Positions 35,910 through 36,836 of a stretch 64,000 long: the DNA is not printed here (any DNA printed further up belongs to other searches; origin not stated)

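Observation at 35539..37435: ECF sigma factor paired with an anti-sigma factor fused to a CBM48/AMPK-beta-like carbohydrate-binding domain, followed by a secreted protein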

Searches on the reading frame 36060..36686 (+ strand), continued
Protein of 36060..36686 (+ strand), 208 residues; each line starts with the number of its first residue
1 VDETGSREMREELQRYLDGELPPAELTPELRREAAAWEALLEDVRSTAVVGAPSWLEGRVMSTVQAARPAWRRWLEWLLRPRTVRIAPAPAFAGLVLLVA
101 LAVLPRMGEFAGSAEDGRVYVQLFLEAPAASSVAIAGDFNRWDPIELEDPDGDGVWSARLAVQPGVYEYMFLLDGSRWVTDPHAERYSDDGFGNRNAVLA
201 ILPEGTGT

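Call 32: find_encoding_contigs(protein=P0017, flank=2500, max_places=2)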
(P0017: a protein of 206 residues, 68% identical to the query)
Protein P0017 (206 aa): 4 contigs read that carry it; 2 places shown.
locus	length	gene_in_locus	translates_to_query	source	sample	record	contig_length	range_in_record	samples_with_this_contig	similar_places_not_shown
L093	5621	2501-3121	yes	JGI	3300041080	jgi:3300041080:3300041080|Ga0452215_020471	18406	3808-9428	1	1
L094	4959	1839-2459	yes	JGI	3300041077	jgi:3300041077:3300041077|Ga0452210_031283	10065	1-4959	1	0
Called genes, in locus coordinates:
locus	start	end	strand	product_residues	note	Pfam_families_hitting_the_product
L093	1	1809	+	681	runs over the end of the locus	PF00528:BPD_transp_1, PF00005:ABC_tran, PF13304:AAA_21 (faint)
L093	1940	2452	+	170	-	PF04542:Sigma70_r2, PF08281:Sigma70_r4_2, PF04545:Sigma70_r4 (weak)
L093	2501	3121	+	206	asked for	PF02922:CBM_48 (weak), PF16561:AMPK1_CBM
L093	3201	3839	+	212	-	-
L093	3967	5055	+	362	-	PF00108:Thiolase_N (faint), PF08545:ACP_syn_III, PF08541:ACP_syn_III_C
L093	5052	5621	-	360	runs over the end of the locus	PF25852:DUF6242_C (faint), PF15902:Sortilin-Vps10 (faint)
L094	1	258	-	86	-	?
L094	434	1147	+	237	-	-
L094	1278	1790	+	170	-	PF04542:Sigma70_r2, PF08281:Sigma70_r4_2, PF04545:Sigma70_r4 (weak)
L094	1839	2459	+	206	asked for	PF02922:CBM_48 (weak), PF16561:AMPK1_CBM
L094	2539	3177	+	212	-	-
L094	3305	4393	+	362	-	PF00108:Thiolase_N (faint), PF08545:ACP_syn_III, PF08541:ACP_syn_III_C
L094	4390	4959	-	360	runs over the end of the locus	PF25852:DUF6242_C (faint), PF15902:Sortilin-Vps10 (faint)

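Call 33: find_encoding_contigs(protein=P0020, flank=2500, max_places=2)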
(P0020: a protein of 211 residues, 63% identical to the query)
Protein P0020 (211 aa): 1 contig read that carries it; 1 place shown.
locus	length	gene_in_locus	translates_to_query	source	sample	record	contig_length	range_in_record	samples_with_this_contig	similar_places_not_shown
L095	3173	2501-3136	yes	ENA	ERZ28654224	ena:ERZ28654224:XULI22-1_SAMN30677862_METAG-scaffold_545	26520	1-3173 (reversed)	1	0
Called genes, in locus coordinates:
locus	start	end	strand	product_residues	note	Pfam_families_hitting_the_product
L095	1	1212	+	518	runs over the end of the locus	-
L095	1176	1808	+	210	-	-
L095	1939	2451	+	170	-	PF07638:Sigma70_ECF (weak), PF04542:Sigma70_r2, PF08281:Sigma70_r4_2, PF04545:Sigma70_r4 (weak), PF22233:PhyR_sigma-like (weak)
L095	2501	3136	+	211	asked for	PF02922:CBM_48 (weak), PF16561:AMPK1_CBM (weak)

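Call 34: find_encoding_contigs(protein=P0025, flank=2500, max_places=2)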
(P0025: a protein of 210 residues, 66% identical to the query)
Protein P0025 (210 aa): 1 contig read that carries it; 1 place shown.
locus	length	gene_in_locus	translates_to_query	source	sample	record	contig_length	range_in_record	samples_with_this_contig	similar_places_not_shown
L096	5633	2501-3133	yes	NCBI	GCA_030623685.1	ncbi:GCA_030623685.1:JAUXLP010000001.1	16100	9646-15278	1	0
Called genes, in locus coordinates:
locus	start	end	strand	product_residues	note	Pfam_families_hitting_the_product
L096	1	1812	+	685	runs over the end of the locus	PF00528:BPD_transp_1, PF00005:ABC_tran, PF13304:AAA_21 (faint)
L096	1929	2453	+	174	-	PF04542:Sigma70_r2, PF08281:Sigma70_r4_2, PF04545:Sigma70_r4, PF22233:PhyR_sigma-like (faint)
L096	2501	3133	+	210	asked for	PF02922:CBM_48 (weak), PF16561:AMPK1_CBM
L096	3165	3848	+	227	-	-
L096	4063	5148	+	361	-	PF00108:Thiolase_N (weak), PF08545:ACP_syn_III, PF08541:ACP_syn_III_C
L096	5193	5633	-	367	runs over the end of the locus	PF25852:DUF6242_C (faint), PF02012:BNR (faint), PF15902:Sortilin-Vps10 (weak)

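Call 41: search_protein_families(library=pfam, proteins=[L013:6649-7779:+, L013:7836-8573:+], max_evalue=0.01)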
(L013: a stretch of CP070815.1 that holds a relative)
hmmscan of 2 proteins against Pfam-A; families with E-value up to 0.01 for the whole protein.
L013:6649-7779:+ (376 aa): 1 family
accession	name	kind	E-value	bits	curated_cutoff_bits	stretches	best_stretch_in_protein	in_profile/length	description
PF16561.11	AMPK1_CBM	-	5.9e-11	42.9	26.8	1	302-373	8-79/85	Glycogen recognition site of AMP-activated protein kinase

L013:7836-8573:+ (245 aa): 1 family
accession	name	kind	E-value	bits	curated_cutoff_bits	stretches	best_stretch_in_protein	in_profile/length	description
PF03701.19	UPF0181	-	0.0037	17.2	23.5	0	141-165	22-46/50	Uncharacterised protein family (UPF0181)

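Call 58: search_protein_families(library=padloc, proteins=[window:36084-36686:+], max_evalue=0.1)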
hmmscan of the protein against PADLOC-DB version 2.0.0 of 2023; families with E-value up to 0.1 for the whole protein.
window:36084-36686:+ (200 aa): 0 families

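Call 59: search_solved_structures(query=A1, max_evalue=10, show_alignments=0)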
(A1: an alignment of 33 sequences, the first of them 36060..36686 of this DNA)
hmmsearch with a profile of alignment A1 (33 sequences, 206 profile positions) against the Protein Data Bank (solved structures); distinct sequences matched with E-value up to 10: 50.
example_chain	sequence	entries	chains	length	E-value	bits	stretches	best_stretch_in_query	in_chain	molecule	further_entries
5ot1_A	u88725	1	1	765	6.6e-09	38.8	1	126-201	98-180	Pullulanase type II, GH13 family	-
2f15_A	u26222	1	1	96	1.2e-05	28.1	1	128-182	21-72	5'-AMP-activated protein kinase, beta-2 subunit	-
2lu3_A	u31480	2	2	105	1.5e-05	27.8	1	128-182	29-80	5'-AMP-activated protein kinase subunit beta-2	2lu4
4y0g_A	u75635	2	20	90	1.8e-05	27.5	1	128-181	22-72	5'-AMP-activated protein kinase subunit beta-2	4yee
7jhg_B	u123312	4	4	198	6.3e-05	25.8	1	128-182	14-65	5'-AMP-activated protein kinase subunit beta-2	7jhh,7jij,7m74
4rer_B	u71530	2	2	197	6.3e-05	25.8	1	128-182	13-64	5'-AMP-activated protein kinase subunit beta-2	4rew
2qlv_B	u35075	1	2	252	9.1e-05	25.3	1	128-179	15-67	Protein SIP2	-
6b2e_B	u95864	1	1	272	9.5e-05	25.2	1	127-182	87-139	5'-AMP-activated protein kinase subunit beta-2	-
8zqa_A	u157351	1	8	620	0.0001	25.1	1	120-171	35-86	1,4-alpha-glucan branching enzyme GlgB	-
6joy_A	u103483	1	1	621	0.00011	25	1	120-171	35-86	1,4-alpha-glucan branching enzyme GlgB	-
1z0m_A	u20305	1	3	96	0.00091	22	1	128-201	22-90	5'-AMP-activated protein kinase, beta-1 subunit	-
21jh_A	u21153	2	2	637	0.001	21.8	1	119-185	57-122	1,4-alpha-glucan branching enzyme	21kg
1z0n_A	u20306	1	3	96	0.0014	21.4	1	128-201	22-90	5'-AMP-activated protein kinase, beta-1 subunit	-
4yef_A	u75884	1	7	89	0.002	20.9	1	128-196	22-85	5'-AMP-activated protein kinase subunit beta-1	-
4qfg_B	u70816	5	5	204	0.0038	20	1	128-201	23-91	5'-AMP-activated protein kinase subunit beta-1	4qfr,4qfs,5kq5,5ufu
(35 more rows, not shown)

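Call 68: search_protein_representatives(alignment_id=A1)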
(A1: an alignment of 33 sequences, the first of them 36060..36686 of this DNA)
Query: 33 sequences, 206 profile positions. Proteins with E-value up to 0.001 (for the whole library): 14209; up to 1e-10: 5896; up to 1e-30: 448. The best 150 are listed.
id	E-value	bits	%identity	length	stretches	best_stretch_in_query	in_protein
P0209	4.6e-146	499.9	-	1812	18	118-195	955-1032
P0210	4.0e-126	434.7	-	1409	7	125-198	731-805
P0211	2.3e-100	350.6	-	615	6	120-197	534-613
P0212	6.3e-82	290.4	-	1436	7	108-176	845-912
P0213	1.4e-81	289.3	-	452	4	111-204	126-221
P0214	1.1e-77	276.5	-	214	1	1-201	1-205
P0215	1.5e-76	272.9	-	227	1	1-201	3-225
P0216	2.7e-76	272.0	-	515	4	118-202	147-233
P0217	3.9e-76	271.5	-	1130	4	109-201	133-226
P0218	1.7e-74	266.1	-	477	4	126-201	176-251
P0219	1.4e-73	263.1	-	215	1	1-201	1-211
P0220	1.8e-73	262.7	-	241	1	1-203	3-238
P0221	4.3e-73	261.5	-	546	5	107-201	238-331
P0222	3.7e-72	258.5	-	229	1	1-204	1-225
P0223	5.3e-71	254.7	-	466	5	121-202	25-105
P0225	6.6e-68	244.6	-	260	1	1-204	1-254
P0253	5.9e-56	205.6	-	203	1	1-202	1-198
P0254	1.6e-55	204.2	-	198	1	1-201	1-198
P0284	1.4e-46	175.0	-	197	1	1-202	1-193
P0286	2.0e-46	174.4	-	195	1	4-202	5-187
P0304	4.7e-43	163.4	-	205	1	13-201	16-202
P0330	6.2e-41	156.5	-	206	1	1-201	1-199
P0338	7.0e-40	153.1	-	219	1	6-199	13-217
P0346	1.7e-39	151.8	-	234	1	20-201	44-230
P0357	4.8e-39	150.3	-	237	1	3-199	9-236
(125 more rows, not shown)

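Call 70: search_protein_families(library=ncbifam, proteins=[L013:6649-7779:+, L013:4135-5271:+, L087:1531-1944:+, L013:7836-8573:+], max_evalue=0.01)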
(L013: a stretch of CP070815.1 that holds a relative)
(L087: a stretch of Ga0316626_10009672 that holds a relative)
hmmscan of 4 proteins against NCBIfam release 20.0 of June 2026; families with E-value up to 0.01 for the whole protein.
L013:6649-7779:+ (376 aa): 0 families

L013:4135-5271:+ (378 aa): 0 families

L087:1531-1944:+ (137 aa): 5 families
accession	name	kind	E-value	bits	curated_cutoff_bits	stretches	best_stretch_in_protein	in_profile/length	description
NF003811.1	PRK05402.1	equivalog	1.6e-06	26.9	741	1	49-109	28-88/619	1,4-alpha-glucan branching protein GlgB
NF008967.0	PRK12313.1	equivalog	2.3e-05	22.9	577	1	48-108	36-95/633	1,4-alpha-glucan branching protein GlgB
NF009221.0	PRK12568.1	equivalog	0.00011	20.4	1270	1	50-109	153-214/745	1,4-alpha-glucan branching enzyme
TIGR01515.1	branching_enzym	equivalog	0.00015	20.5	463.95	1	48-106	26-84/607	1,4-alpha-glucan branching enzyme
NF011294.0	PRK14706.1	equivalog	0.0013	17.1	1284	1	46-103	37-95/642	1,4-alpha-glucan branching enzyme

L013:7836-8573:+ (245 aa): 0 families

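Call 71: search_protein_families(library=pfam, proteins=[L013:4135-5271:+, L087:1531-1944:+, L087:2626-3279:+, L087:3270-4157:+], max_evalue=0.01)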
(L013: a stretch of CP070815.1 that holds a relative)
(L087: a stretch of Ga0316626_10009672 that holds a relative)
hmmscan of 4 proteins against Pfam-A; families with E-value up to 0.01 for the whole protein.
L013:4135-5271:+ (378 aa): 1 family
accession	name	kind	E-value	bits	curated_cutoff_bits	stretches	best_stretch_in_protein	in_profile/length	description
PF14321.11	DUF4382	-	1.8e-21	77.3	25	1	44-255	1-136/136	Domain of unknown function (DUF4382)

L087:1531-1944:+ (137 aa): 2 families
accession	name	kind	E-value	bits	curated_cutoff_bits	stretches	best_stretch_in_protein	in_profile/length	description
PF16561.11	AMPK1_CBM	-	2.6e-12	47.2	26.8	1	61-131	11-77/85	Glycogen recognition site of AMP-activated protein kinase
PF02922.24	CBM_48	-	4.2e-09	37.1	22.4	1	48-116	10-82/83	Carbohydrate-binding module 48 (Isoamylase N-terminal domain)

L087:2626-3279:+ (217 aa): 2 families
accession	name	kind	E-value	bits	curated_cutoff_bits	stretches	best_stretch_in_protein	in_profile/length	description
PF16561.11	AMPK1_CBM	-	2.6e-12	47.2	26.8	1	143-215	10-79/85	Glycogen recognition site of AMP-activated protein kinase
PF02922.24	CBM_48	-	5e-10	40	22.4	1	131-198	10-83/83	Carbohydrate-binding module 48 (Isoamylase N-terminal domain)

L087:3270-4157:+ (295 aa): 0 families

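Call 74: list_cluster_members(proteins=[P0225, P0253, P0254, P0284, P0286, P0304, P0330, P0338, P0346, P0357])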
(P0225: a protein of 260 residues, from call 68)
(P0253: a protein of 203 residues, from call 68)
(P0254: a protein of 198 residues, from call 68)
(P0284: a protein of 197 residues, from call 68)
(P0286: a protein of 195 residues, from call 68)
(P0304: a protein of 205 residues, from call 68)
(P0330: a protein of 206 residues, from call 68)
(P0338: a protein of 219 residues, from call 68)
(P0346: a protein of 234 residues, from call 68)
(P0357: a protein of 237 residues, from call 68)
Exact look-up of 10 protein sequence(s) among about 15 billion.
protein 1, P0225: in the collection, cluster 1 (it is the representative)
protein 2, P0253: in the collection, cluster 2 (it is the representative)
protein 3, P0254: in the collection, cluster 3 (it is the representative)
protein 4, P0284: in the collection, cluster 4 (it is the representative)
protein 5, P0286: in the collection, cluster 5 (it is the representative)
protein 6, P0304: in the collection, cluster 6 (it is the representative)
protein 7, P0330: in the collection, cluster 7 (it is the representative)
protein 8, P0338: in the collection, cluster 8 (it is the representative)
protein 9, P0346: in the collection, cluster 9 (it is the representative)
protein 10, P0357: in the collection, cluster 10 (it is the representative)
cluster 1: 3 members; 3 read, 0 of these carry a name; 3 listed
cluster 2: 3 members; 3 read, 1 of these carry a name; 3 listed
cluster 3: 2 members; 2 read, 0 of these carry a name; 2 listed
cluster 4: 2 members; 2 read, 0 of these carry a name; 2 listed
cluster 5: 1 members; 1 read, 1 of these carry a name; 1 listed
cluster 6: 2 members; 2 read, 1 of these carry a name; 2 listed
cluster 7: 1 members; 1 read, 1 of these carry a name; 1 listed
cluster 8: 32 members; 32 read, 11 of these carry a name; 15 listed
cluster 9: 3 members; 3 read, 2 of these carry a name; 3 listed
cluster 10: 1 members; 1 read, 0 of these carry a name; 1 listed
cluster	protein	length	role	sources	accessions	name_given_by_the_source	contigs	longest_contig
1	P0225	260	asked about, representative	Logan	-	-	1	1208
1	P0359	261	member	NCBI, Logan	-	-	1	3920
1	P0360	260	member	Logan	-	-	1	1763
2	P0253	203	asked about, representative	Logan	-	-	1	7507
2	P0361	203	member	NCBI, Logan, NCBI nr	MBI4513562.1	MAG: isoamylase early set domain-containing protein [Gemmatimonadetes bacterium] | isoamylase early set domain-containing protein [Gemmatimonadota bacterium]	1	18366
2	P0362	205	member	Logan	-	-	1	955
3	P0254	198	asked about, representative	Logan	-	-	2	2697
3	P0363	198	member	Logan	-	-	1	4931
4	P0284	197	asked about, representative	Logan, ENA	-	-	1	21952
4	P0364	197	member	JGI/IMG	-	-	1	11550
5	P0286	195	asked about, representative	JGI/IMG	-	hypothetical protein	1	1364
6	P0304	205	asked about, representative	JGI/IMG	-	hypothetical protein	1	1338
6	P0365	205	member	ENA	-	-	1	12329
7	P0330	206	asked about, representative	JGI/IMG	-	hypothetical protein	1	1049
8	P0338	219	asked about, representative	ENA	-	-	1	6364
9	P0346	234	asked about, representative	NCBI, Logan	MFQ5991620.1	MAG: hypothetical protein ACE5NA_04200 [Nitrospiraceae bacterium]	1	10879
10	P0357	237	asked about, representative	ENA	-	-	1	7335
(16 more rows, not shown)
